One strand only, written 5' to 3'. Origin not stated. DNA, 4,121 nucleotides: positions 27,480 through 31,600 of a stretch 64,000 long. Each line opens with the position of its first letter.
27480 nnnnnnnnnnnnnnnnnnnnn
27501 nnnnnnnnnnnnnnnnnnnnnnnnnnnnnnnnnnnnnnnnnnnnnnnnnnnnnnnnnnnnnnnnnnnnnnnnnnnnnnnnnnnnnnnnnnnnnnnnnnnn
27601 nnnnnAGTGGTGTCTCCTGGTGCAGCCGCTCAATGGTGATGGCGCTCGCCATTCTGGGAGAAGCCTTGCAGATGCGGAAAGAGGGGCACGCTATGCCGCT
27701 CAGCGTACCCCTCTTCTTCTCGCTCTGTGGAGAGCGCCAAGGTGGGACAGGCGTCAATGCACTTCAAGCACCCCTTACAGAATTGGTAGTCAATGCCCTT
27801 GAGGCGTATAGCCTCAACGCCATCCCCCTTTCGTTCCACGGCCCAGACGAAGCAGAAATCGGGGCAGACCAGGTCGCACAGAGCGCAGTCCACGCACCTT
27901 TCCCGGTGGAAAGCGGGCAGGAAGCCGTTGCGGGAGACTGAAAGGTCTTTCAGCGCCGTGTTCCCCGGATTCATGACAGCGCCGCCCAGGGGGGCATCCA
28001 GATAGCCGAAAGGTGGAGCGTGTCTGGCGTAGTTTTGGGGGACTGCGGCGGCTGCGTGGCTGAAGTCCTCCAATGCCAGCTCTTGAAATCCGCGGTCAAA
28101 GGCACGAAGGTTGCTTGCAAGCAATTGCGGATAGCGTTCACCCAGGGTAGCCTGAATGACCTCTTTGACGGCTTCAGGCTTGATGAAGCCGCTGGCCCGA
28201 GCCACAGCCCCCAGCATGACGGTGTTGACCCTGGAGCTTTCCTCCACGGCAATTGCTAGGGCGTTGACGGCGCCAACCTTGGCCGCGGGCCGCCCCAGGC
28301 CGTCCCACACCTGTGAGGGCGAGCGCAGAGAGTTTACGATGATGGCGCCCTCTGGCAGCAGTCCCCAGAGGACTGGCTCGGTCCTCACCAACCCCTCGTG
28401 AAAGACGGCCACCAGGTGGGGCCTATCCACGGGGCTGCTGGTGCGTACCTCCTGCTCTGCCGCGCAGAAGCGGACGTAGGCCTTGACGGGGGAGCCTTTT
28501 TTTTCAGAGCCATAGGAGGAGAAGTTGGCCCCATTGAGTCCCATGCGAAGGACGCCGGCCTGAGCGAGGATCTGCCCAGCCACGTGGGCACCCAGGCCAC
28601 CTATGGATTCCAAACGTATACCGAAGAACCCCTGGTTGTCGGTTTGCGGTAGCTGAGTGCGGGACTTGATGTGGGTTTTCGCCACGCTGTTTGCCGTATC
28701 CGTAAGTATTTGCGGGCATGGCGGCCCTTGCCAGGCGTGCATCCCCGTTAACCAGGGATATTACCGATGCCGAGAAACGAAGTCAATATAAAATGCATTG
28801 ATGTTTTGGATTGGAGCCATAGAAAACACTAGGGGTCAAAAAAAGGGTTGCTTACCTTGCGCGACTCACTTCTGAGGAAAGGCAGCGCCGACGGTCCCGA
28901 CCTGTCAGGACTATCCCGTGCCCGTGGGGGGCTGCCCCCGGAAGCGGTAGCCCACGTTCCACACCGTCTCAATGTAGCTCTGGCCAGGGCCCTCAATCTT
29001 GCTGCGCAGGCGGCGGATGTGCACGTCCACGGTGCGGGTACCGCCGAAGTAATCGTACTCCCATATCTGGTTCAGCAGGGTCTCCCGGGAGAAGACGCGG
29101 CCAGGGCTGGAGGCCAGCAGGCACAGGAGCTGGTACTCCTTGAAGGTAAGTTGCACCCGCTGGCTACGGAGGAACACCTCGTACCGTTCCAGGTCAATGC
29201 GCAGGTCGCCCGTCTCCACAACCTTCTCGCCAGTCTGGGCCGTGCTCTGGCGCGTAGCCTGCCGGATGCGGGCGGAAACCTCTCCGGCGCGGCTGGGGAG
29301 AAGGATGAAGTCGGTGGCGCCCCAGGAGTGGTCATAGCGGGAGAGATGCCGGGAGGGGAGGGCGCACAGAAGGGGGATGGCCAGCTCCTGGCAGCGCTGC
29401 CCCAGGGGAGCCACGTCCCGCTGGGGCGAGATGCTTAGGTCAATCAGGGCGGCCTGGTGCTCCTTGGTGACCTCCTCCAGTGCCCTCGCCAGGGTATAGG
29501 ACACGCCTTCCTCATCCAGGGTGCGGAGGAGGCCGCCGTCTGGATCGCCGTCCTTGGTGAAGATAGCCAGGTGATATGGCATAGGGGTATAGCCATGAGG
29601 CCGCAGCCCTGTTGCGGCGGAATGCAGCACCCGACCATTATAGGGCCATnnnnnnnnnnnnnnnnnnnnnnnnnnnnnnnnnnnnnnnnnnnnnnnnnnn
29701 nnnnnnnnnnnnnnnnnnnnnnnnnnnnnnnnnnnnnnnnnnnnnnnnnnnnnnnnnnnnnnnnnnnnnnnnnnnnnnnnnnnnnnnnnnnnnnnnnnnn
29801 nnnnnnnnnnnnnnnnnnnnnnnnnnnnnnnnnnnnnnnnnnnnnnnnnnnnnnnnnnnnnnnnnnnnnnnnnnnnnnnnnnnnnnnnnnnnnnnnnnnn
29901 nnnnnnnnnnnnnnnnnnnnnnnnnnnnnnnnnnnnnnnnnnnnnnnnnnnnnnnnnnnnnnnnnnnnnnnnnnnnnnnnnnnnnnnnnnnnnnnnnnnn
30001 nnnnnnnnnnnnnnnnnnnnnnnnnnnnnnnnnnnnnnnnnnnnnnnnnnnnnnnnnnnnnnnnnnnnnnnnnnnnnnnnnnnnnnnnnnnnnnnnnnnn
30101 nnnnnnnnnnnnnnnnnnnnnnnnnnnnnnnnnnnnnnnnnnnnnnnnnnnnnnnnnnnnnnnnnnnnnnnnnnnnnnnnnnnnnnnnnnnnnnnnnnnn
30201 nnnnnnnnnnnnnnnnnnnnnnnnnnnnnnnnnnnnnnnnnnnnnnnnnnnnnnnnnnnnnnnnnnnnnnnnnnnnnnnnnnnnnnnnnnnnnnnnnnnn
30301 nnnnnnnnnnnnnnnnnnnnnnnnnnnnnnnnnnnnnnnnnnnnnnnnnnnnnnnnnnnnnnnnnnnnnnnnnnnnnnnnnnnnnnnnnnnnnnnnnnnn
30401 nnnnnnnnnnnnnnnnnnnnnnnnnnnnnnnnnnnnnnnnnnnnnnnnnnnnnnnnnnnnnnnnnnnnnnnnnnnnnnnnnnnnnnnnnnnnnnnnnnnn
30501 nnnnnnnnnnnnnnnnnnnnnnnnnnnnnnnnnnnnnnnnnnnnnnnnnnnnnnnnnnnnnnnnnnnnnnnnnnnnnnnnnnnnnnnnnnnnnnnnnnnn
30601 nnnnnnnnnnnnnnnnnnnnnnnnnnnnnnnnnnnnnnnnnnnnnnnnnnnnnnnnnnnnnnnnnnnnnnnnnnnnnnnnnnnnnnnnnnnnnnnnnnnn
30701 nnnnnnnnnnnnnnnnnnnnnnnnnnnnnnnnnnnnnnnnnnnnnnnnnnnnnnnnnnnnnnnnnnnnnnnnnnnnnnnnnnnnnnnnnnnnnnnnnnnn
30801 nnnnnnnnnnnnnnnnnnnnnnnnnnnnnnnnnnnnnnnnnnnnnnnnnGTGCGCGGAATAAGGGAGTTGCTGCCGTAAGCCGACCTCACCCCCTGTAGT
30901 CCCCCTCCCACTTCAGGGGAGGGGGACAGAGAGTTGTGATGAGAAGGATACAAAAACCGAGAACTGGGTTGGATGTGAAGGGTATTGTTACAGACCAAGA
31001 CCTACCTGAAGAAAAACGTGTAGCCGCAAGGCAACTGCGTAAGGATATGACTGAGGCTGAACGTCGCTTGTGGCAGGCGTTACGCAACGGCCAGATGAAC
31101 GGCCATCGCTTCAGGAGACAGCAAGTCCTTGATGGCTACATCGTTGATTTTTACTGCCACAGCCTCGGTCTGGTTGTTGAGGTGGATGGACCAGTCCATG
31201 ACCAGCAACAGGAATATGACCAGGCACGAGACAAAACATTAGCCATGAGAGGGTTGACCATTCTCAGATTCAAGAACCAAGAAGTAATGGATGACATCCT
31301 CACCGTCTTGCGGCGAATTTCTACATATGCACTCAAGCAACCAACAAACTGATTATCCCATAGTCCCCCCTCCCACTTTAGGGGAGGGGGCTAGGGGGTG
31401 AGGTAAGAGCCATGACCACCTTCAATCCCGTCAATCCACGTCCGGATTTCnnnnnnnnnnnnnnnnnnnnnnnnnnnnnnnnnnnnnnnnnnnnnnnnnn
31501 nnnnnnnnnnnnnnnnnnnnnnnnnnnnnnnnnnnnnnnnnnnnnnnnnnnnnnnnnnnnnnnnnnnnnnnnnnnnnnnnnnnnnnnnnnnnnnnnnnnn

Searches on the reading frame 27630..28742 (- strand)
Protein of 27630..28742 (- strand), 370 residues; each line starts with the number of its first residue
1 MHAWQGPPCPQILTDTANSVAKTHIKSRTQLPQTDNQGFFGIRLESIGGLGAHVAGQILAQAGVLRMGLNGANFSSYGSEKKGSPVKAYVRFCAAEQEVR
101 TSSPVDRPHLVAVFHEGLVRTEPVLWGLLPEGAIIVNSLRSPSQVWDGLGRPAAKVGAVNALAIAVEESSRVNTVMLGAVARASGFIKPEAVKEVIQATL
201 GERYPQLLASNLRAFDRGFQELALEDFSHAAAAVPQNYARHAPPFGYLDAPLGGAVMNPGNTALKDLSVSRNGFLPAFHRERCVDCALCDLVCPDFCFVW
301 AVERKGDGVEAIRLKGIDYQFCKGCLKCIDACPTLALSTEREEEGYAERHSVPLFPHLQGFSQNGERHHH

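Call 6: search_protein_families(library=pfam, proteins=[window:27630-28742:-])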
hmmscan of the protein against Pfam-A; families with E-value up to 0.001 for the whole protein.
window:27630-28742:- (370 aa): 9 families
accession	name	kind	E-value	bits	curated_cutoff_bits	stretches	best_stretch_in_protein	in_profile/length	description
PF01558.24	POR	-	2.3e-30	106.4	27.4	1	48-220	1-173/173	Pyruvate ferredoxin/flavodoxin oxidoreductase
PF00037.32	Fer4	-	1.2e-06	28.6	21.1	1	317-337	3-23/24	4Fe-4S binding domain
PF13237.11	Fer4_10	-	1.3e-06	28.7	25.5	2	279-333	5-53/53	4Fe-4S dicluster domain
PF12797.12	Fer4_2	-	1.5e-06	28.2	24.5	0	317-334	5-22/22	4Fe-4S binding domain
PF13484.11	Fer4_16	-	6.7e-06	27.2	30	1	322-343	2-22/66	4Fe-4S double cluster binding domain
PF12838.12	Fer4_7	-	2.5e-05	25.1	27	1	282-334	1-50/52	4Fe-4S dicluster domain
PF13534.11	Fer4_17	-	0.00014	22.8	22.2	0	321-349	1-28/61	4Fe-4S dicluster domain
PF14697.11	Fer4_21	-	0.00016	22.2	35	1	279-334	4-53/59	4Fe-4S dicluster domain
PF12837.12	Fer4_6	-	0.00029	21.1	25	0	317-336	4-23/24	4Fe-4S binding domain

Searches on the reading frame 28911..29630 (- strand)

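Call 6: search_protein_families(library=pfam, proteins=[window:28911-29630:-])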
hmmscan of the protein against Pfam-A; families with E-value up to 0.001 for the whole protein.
window:28911-29630:- (239 aa): 1 family
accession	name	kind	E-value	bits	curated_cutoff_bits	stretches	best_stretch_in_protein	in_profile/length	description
PF00486.34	Trans_reg_C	-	2.6e-28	98.3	26.2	1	157-230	2-77/77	Transcriptional regulatory protein, C terminal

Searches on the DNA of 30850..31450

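Call 5: search_rna_families(source=window, start=30850, end=31450, threshold=evalue, max_evalue=10, show_alignments=2)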
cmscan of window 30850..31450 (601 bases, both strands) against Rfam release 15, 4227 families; matches with E-value up to 10: 10.
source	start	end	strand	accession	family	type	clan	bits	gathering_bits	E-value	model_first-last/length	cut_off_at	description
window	31347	31411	-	RF03849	MIR1219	Gene; miRNA;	-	19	79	0.41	1-82/82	no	MIR1219 microRNA precursor family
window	30888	30935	-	RF04096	mir-4433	Gene; miRNA;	-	18.8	77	0.62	1-83/83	no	mir-4433 microRNA precursor family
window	31253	31407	-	RF02167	PVT1_4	Gene; lncRNA;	-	18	60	1.4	1-173/173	no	Pvt1 oncogene conserved region 4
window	31352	31402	+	RF04096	mir-4433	Gene; miRNA;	-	17.4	77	1.5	1-83/83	no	mir-4433 microRNA precursor family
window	30898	30925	-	RF02795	Pab91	Gene; snRNA; snoRNA; HACA-box;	-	17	71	2.3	1-57/57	no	Pab91 RNA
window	30898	30928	+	RF04096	mir-4433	Gene; miRNA;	-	16.7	77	2.2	1-83/83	no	mir-4433 microRNA precursor family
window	30886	30943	-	RF04240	mir-4716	Gene; miRNA;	-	16.2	76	2.4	1-84/84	no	mir-4716 microRNA precursor family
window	30879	30945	-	RF03849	MIR1219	Gene; miRNA;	-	15.9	79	3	1-82/82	no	MIR1219 microRNA precursor family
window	30893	30933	+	RF00767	mir-150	Gene; miRNA;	-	13.9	55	7.7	1-82/82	no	mir-150 microRNA precursor family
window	30906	30991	+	RF02134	HTT-AS1_1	Gene; lncRNA;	-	12.1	200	9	157-230/230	no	HTT antisense RNA 1 conserved region 1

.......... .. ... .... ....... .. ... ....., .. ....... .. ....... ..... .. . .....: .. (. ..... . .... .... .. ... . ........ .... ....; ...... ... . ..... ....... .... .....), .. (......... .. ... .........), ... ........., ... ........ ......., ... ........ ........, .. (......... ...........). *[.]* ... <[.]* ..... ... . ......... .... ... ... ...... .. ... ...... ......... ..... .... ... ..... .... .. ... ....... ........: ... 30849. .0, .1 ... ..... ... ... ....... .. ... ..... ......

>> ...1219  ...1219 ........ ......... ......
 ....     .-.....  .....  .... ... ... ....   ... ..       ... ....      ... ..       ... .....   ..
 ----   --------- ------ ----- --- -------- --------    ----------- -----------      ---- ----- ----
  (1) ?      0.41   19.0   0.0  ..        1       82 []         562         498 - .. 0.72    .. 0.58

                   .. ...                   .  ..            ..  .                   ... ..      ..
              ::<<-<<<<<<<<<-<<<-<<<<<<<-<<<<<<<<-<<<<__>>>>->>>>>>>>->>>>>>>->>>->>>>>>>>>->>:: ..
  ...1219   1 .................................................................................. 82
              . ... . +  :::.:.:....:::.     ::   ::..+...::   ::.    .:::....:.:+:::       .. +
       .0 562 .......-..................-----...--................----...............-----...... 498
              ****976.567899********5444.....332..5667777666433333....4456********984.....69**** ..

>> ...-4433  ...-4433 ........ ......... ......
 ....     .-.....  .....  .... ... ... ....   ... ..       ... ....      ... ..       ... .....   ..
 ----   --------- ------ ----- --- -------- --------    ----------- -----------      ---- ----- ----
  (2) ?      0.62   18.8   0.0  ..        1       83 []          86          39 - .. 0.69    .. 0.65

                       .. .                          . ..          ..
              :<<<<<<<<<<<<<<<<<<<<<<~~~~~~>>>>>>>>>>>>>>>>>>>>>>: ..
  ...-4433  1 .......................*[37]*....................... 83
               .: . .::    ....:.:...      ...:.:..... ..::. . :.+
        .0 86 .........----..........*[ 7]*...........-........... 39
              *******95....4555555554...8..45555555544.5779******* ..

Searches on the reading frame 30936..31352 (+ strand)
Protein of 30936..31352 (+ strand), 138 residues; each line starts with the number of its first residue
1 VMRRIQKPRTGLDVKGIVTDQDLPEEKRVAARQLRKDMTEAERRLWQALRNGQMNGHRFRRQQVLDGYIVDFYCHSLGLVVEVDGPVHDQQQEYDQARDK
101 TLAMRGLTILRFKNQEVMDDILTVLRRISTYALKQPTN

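Call 6: search_protein_families(library=pfam, proteins=[window:30936-31352:+])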
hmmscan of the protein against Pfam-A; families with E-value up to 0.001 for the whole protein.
window:30936-31352:+ (138 aa): 2 families
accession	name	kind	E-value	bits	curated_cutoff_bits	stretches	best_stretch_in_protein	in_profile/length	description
PF04480.18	DUF559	-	6.4e-38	129.4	20.6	1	27-129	3-105/109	Protein of unknown function (DUF559)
PF18741.7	MTES_1575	-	0.00042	20.8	38.2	1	48-128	8-92/96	REase_MTES_1575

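Call 39: find_homologous_proteins(query=window:30939-31352:+)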
Query window:30939-31352:+ (137 aa): 100 proteins with E <= 0.001 among 110 candidates.
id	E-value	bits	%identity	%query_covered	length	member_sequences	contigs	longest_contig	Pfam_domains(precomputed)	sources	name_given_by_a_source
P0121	1.5e-84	299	100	100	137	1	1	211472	PF04480.19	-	-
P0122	2.0e-77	276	99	93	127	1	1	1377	PF04480.19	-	-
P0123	1.7e-65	237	78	98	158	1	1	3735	PF04480.19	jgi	jgi:very-short-patch-repair endonuclease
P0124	2.0e-59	218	74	97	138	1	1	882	PF04480.19,PF18741.8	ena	-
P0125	3.7e-59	217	78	92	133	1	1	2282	PF04480.19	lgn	-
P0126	2.4e-56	208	77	87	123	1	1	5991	PF04480.19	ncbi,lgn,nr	ncbi:MAG: endonuclease domain-containing protein [Chloroflexi bacterium]|nr:endonuclease domain-cont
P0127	2.6e-34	136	55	85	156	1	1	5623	PF04480.19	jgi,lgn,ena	-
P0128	6.1e-34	135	56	83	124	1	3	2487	PF04480.19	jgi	jgi:very-short-patch-repair endonuclease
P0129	6.5e-34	135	56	83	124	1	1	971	PF04480.19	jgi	jgi:very-short-patch-repair endonuclease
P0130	6.5e-34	135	58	82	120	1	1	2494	PF04480.19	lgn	-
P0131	7.5e-34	135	56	83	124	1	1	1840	PF04480.19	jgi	jgi:very-short-patch-repair endonuclease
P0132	1.4e-33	134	54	85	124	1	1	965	PF04480.19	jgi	jgi:very-short-patch-repair endonuclease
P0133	2.5e-33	133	56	83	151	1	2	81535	PF04480.19,PF18741.8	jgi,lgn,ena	-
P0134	3.0e-33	133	55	82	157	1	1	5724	PF04480.19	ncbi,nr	ncbi:MAG: endonuclease domain-containing protein [Anaerolineales bacterium]|nr:endonuclease domain-c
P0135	4.3e-33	132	56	85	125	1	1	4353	PF04480.19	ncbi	-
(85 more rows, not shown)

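Call 61: search_protein_families(library=ncbifam, proteins=[window:30939-31352:+], max_evalue=0.00001)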
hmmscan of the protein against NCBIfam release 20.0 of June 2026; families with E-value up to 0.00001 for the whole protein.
window:30939-31352:+ (137 aa): 1 family
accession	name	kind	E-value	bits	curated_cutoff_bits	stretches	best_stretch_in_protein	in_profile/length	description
NF007294.0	PRK09767.1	equivalog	1.7e-21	76.5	218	1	28-128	7-107/117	DUF559 domain-containing protein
